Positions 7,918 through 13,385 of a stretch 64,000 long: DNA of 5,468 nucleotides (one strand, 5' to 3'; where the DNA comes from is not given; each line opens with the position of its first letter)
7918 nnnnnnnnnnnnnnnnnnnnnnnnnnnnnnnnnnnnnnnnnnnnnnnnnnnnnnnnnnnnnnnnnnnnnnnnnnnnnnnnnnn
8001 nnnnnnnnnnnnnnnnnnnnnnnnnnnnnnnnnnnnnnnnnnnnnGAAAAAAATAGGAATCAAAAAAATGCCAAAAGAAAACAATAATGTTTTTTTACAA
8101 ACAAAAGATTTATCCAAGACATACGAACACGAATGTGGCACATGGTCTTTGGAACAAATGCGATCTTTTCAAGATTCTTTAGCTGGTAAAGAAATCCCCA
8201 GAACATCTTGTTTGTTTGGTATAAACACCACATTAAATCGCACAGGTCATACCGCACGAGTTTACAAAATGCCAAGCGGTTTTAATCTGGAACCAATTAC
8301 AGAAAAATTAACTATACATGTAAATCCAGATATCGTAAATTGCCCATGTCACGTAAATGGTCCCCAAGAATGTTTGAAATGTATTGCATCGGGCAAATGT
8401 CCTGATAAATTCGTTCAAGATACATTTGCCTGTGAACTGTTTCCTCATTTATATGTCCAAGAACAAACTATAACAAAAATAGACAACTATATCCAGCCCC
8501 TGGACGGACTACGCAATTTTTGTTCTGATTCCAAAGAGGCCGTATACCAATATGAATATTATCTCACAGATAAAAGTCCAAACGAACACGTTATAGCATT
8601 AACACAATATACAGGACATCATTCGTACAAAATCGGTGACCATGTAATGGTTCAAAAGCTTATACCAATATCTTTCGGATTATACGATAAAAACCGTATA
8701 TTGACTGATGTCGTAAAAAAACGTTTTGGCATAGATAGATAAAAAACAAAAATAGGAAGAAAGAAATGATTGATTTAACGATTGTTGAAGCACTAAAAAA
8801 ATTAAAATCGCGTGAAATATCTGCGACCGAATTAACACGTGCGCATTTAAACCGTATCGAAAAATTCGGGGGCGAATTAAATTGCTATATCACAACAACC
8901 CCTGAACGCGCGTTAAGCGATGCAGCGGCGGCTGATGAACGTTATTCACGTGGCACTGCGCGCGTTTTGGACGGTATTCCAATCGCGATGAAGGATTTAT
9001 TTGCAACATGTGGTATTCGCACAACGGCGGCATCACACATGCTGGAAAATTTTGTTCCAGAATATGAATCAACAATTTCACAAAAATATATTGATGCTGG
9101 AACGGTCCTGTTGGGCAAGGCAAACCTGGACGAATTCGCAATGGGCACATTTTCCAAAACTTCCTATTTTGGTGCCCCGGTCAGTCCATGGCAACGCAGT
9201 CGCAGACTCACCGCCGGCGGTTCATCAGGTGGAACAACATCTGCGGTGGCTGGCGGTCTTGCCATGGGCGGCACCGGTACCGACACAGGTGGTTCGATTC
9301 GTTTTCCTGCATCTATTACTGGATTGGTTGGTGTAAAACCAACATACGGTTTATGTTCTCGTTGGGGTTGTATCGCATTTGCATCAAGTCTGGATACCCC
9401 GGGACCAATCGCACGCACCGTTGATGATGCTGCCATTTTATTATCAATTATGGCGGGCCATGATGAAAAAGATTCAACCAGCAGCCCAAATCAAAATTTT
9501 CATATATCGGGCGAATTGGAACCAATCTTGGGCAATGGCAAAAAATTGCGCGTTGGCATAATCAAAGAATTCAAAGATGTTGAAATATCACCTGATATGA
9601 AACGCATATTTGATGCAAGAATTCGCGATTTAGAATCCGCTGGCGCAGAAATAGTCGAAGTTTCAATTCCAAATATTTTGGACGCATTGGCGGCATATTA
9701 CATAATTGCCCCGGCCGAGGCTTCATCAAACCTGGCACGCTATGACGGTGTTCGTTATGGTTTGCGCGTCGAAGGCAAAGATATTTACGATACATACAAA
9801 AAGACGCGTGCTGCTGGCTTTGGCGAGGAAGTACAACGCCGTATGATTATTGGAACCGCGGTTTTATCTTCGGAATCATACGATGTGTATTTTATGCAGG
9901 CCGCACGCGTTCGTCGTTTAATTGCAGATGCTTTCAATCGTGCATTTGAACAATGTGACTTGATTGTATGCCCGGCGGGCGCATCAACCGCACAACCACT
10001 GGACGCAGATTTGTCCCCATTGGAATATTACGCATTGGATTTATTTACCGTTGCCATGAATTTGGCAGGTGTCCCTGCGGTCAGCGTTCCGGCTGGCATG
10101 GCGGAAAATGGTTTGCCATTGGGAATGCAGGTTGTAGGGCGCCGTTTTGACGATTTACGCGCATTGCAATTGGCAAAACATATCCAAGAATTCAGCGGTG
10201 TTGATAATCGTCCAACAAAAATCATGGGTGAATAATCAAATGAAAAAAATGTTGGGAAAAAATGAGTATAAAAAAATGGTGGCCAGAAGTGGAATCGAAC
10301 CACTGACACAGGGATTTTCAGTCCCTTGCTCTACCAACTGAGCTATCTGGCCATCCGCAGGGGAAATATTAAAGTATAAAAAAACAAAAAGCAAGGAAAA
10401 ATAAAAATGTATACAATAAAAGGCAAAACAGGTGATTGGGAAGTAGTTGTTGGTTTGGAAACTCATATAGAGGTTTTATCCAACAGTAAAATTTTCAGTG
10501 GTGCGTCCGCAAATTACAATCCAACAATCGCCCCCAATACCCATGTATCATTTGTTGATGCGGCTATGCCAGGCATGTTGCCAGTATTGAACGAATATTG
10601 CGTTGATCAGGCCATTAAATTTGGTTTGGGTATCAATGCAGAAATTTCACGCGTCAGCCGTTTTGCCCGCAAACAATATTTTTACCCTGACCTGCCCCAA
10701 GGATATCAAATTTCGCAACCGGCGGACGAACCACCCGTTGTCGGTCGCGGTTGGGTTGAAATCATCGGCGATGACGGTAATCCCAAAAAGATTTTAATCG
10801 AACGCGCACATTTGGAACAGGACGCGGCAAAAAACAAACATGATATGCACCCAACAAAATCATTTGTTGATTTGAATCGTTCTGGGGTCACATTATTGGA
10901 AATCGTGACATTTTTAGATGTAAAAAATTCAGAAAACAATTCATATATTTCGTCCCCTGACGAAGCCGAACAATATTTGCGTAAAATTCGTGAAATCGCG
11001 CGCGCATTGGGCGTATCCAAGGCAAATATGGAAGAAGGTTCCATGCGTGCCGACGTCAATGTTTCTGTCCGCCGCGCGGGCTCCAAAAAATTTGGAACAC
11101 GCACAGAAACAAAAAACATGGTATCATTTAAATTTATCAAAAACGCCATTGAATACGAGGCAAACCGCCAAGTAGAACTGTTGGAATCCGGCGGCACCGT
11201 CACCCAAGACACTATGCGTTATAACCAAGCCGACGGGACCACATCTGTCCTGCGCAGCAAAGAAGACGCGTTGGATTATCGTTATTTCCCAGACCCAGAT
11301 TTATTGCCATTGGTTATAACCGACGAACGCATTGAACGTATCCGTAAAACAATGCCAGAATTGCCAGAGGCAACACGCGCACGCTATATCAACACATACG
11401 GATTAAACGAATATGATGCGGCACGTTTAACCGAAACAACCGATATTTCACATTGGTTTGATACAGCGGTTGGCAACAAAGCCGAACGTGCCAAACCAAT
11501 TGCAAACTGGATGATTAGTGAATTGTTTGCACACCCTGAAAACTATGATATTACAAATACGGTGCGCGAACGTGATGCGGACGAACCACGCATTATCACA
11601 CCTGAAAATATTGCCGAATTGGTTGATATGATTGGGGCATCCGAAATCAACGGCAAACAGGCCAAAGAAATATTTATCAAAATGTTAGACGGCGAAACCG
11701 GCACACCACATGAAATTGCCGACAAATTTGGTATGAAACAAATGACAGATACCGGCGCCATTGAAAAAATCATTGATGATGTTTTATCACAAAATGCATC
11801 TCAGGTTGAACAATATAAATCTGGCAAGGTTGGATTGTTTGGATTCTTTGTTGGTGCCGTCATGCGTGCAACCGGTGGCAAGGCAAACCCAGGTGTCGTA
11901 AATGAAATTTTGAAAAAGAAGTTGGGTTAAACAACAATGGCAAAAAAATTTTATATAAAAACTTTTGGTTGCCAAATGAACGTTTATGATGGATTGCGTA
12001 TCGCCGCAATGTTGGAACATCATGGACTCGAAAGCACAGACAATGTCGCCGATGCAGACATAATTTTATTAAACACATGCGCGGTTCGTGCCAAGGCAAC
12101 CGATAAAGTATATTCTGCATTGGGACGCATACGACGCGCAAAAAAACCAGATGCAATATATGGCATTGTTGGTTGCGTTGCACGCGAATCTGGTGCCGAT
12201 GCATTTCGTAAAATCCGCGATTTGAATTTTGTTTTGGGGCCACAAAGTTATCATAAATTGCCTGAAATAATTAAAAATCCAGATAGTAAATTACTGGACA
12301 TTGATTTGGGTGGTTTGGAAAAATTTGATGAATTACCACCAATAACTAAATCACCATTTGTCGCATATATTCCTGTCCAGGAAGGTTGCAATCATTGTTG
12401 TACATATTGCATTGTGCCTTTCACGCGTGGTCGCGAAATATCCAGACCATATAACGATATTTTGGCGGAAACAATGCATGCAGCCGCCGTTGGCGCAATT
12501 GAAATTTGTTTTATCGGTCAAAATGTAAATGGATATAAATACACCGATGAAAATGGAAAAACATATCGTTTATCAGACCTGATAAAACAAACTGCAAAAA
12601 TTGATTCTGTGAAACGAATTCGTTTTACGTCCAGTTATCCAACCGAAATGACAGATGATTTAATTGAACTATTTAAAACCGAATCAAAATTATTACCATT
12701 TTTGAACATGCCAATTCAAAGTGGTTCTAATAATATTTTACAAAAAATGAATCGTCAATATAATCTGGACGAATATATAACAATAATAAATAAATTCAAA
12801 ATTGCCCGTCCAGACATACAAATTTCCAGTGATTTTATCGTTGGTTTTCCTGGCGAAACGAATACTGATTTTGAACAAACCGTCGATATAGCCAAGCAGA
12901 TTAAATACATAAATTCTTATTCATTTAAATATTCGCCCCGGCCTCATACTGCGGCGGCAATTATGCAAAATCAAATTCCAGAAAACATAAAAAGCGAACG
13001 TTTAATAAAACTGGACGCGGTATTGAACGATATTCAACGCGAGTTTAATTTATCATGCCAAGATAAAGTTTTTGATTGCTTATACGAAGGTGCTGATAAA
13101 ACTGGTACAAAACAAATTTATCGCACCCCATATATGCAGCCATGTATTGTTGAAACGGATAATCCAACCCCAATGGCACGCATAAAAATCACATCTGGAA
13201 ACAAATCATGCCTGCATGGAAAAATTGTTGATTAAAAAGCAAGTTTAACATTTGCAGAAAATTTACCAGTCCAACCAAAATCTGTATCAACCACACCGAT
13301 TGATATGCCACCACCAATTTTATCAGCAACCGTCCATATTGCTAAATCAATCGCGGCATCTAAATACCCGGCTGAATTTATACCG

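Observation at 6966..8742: Four cysteine-rich paralogous genes inserted inside the gatCAB operon, with a fission/fusion domain pattern (X, X, Y, X+Y)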

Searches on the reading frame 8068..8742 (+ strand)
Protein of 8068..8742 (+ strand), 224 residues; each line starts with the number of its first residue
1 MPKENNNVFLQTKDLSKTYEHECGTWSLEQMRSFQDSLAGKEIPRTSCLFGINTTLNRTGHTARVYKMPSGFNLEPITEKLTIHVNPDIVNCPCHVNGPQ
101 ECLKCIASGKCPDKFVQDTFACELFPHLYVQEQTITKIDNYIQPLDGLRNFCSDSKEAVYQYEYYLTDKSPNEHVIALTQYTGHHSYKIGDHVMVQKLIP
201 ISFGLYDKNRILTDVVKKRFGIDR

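Call 3: search_protein_families(library=pfam, proteins=[window:8068-8742:+], max_evalue=1)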
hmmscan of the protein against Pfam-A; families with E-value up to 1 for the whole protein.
window:8068-8742:+ (224 aa): 1 family
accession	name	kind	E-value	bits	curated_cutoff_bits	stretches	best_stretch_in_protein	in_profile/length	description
PF10588.14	NADH-G_4Fe-4S_3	-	0.087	12.8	27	1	97-111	11-25/40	NADH-ubiquinone oxidoreductase-G iron-sulfur binding region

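Call 9: search_protein_families(library=ncbifam, proteins=[window:8068-8742:+], max_evalue=1)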
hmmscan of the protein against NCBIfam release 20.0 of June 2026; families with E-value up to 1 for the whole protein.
window:8068-8742:+ (224 aa): 0 families

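Call 10: search_protein_families(library=phrogs, proteins=[window:8068-8742:+], max_evalue=1)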
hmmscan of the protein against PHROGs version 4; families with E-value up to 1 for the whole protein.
window:8068-8742:+ (224 aa): 0 families

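Call 11: find_homologous_proteins(query=window:8068-8739:+, max_evalue=0.01)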
Query window:8068-8739:+ (224 aa): 2 proteins with E <= 0.01 among 36 candidates.
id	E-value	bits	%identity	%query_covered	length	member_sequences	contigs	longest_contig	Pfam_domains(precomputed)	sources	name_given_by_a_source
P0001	2.8e-152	523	99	100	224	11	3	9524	-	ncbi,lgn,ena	-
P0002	4.8e-125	434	81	100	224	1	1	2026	-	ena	-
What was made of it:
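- Tried and rejected: The word-indexed protein search with D found only two clusters (call 11).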

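Call 12: find_encoding_contigs(protein=P0001, flank=10000)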
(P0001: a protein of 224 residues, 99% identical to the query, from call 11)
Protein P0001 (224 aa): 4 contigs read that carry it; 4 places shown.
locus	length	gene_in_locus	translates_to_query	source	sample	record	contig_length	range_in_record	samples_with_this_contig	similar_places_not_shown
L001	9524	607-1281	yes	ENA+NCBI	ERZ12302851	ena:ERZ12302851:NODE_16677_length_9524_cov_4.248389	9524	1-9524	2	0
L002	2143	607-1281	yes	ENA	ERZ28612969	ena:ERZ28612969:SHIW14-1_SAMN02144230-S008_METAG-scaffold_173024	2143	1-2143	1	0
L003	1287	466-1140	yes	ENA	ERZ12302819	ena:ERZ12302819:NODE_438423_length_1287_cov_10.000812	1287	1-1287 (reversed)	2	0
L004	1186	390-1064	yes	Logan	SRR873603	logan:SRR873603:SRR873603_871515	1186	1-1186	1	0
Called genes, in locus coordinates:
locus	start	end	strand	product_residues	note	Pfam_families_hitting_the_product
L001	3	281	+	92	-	?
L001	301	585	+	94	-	-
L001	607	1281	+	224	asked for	-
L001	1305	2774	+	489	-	PF01425:Amidase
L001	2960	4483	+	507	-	PF02934:GatB_N, PF02637:GatB_Yqey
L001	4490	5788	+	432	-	PF00919:UPF0004, PF04055:Radical_SAM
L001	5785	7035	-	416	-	-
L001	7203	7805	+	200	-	PF13505:OMP_b-brl, PF02462:Opacity (weak)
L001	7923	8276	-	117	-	PF19174:DUF5856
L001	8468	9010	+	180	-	-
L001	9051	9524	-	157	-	?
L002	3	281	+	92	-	?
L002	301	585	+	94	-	-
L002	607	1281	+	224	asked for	-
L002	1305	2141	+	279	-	?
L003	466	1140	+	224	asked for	-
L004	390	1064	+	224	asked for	-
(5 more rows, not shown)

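Call 13: find_encoding_contigs(protein=P0002, flank=10000)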
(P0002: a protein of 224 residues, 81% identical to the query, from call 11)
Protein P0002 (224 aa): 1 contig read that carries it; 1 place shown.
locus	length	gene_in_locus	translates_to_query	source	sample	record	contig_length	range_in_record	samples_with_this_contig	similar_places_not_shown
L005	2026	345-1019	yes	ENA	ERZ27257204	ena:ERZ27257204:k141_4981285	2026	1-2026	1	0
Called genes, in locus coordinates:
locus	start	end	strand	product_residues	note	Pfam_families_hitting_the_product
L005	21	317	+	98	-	PF02686:GatC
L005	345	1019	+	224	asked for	-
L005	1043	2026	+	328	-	?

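Call 14: list_cluster_members(proteins=[P0001, P0002])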
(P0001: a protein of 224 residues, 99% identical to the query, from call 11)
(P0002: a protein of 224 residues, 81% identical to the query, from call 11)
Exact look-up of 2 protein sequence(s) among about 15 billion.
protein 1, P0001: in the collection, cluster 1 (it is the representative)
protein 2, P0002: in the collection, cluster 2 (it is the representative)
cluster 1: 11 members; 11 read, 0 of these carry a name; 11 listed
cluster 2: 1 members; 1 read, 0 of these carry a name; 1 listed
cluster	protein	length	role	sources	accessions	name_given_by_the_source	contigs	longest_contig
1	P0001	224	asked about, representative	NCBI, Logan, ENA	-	-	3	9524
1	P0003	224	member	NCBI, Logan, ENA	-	-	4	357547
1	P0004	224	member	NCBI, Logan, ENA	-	-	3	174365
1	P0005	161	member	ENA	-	-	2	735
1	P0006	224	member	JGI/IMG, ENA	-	-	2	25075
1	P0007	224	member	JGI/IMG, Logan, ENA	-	-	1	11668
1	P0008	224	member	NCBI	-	-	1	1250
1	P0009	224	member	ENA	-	-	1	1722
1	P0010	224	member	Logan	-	-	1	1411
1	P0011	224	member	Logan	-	-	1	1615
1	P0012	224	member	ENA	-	-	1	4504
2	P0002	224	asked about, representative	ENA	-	-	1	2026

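Call 18: find_encoding_contigs(protein=window:8068-8742:+, flank=3000, max_places=10)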
Protein window:8068-8742:+ (224 aa): 4 contigs read that carry it; 2 places shown.
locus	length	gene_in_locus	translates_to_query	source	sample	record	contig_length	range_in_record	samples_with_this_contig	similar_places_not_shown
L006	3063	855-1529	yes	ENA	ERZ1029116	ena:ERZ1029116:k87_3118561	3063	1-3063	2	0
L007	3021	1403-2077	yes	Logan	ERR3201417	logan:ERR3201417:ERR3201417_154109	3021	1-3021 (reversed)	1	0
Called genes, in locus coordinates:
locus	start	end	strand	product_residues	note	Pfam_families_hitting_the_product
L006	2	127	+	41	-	?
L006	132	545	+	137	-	-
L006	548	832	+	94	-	-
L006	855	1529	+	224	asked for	-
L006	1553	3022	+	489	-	PF01425:Amidase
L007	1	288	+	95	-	?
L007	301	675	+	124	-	-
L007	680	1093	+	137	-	-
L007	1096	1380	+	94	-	-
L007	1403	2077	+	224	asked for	-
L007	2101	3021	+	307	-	?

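Call 26: predict_structure(alignment_id=A3)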
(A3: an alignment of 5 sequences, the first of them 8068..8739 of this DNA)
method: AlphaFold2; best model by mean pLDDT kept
length: 224 residues; sequences in the alignment: 5
mean_pLDDT: 34.7   pTM: 0.21
mean pLDDT of the five models: 34.7, 34.2, 33.7, 32.3, 32.1
residues with pLDDT >= 90: 0; 70-90: 0; 50-70: 7; < 50: 217
segments of 3 or more residues with pLDDT < 50: 1-92, 103-224
pLDDT, mean of each block of 10 residues (from residue 1): 26 32 35 45 34 31 35 34 36 51 47 44 33 25 30 34 34 35 30 29 28 35 35
secondary structure, 60 per line:
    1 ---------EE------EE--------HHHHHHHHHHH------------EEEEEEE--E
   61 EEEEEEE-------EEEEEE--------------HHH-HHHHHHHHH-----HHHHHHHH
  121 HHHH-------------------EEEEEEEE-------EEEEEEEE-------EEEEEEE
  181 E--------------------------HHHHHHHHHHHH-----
elements in order: H28-38 E51-57 E60-67 E75-80 H99-107 H113-124 E144-151 E159-166 E174-181 H208-219
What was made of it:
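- Tried and rejected: AlphaFold2 of D with a 5-sequence alignment failed (pLDDT 35, call 26).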

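Call 27: search_protein_representatives(alignment_id=A3)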
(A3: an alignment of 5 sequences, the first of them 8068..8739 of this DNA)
Query: 5 sequences, 206 profile positions. Proteins with E-value up to 0.001 (for the whole library): 112; up to 1e-10: 31; up to 1e-30: 5. The best 112 are listed.
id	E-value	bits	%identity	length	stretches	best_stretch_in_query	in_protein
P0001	3.8e-108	375.9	-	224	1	1-205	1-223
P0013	1.4e-42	161.7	-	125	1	1-123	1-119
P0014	1.3e-36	142.3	-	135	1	1-123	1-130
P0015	9.1e-36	139.5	-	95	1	123-206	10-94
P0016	7.8e-35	136.4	-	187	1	27-203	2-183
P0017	1.0e-29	119.7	-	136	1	1-123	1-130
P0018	5.4e-28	114.1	-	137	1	1-123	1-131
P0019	9.0e-26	106.8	-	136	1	1-123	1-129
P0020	3.8e-24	101.5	-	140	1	1-123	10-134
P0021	6.0e-24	100.9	-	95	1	112-204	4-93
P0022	5.7e-23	97.7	-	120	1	4-123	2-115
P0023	1.4e-21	93.2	-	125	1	1-123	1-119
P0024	1.9e-19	86.2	-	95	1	121-205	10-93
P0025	7.2e-19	84.3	-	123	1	1-123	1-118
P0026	1.2e-17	80.4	-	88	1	116-199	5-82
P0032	5.3e-13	65.1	-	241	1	28-201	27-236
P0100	5.6e-05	38.9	-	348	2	88-129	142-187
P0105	1.1e-04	37.9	-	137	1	27-122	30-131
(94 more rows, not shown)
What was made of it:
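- Stand-alone X and Y are the common forms across 112 clusters (call 27).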

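Call 43: search_protein_families(library=padloc, proteins=[window:8068-8742:+], max_evalue=1)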
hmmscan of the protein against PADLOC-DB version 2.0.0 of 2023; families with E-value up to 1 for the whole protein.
window:8068-8742:+ (224 aa): 0 families

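Call 71: search_protein_families(library=pfam, proteins=[P0100, P0032], max_evalue=0.01)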
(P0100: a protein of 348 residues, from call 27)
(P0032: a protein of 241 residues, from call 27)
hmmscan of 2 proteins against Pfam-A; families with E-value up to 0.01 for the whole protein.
P0100 (348 aa): 0 families

P0032 (241 aa): 0 families

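Call 76: find_encoding_contigs(protein=P0105, flank=4000, max_places=2)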
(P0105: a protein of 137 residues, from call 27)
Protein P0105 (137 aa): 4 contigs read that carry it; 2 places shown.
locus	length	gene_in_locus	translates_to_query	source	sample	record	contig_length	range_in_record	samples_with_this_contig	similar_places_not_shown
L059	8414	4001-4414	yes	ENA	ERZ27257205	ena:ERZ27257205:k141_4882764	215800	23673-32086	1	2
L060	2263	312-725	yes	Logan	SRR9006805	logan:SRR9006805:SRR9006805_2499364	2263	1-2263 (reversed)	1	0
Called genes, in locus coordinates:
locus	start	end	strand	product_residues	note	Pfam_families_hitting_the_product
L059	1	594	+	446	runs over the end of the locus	PF19295:SufBD_N, PF01458:SUFBD_core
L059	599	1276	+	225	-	PF00005:ABC_tran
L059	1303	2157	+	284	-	-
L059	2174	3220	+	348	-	PF01594:AI-2E_transport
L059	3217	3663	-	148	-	PF03652:RuvX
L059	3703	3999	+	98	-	PF02686:GatC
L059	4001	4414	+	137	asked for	-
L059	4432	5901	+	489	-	PF01425:Amidase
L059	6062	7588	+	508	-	PF02934:GatB_N, PF02637:GatB_Yqey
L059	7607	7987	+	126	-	-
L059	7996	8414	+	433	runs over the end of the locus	PF00919:UPF0004, PF04055:Radical_SAM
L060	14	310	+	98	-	PF02686:GatC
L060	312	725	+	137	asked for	-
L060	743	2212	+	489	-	PF01425:Amidase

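Call 91: search_dna_similar(query=window:8068-8739:+, collection=plasmids, mode=protein, max_evalue=0.01, max_rows=5)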
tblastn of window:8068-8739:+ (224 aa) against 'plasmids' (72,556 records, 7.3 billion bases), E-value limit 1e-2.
No match.

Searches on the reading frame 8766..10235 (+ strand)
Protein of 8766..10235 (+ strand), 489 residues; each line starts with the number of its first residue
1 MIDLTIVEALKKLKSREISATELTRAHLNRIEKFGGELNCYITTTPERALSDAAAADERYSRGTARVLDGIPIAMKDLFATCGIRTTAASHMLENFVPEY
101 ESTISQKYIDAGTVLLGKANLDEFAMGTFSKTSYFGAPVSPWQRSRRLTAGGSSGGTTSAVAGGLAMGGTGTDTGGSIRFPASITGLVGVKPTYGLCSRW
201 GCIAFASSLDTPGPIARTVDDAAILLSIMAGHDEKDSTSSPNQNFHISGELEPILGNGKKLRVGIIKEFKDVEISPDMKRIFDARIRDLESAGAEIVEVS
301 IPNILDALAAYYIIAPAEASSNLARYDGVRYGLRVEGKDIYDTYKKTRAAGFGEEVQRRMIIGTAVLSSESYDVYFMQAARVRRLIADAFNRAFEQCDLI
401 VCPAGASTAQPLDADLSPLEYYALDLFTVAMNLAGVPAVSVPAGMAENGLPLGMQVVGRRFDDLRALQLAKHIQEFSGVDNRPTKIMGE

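Call 3: search_protein_families(library=pfam, proteins=[window:8766-10235:+], max_evalue=1)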
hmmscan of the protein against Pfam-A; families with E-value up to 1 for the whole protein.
window:8766-10235:+ (489 aa): 1 family
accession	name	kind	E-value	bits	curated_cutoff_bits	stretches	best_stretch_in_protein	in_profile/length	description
PF01425.27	Amidase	-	1.3e-134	450.1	27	1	22-465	1-443/445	Amidase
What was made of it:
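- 8766..10235 (+): gatA, the conserved right anchor of the slot. Pfam Amidase E 1.3e-134 (call 3).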

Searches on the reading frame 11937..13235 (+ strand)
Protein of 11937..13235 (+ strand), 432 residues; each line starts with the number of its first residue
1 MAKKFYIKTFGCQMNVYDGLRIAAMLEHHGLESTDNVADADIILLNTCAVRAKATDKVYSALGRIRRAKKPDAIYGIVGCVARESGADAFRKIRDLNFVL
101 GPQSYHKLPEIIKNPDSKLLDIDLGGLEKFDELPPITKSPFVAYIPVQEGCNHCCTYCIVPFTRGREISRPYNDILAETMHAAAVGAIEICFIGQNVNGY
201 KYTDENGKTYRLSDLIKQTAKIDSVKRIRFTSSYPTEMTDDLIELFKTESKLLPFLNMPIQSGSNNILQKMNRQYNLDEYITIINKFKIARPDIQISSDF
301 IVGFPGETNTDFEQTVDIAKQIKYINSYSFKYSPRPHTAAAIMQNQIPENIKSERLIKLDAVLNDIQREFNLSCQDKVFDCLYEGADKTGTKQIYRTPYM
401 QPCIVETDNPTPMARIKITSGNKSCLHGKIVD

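Call 24: search_protein_families(library=pfam, proteins=[window:11937-13235:+], max_evalue=0.001)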
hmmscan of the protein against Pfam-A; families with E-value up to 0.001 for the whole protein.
window:11937-13235:+ (432 aa): 2 families
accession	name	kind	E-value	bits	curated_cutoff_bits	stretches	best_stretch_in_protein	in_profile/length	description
PF00919.26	UPF0004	-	1e-26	93.3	27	1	4-101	1-98/98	Uncharacterized protein family UPF0004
PF04055.27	Radical_SAM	-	1.2e-23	84.5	29.5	1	145-317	1-164/166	Radical SAM superfamily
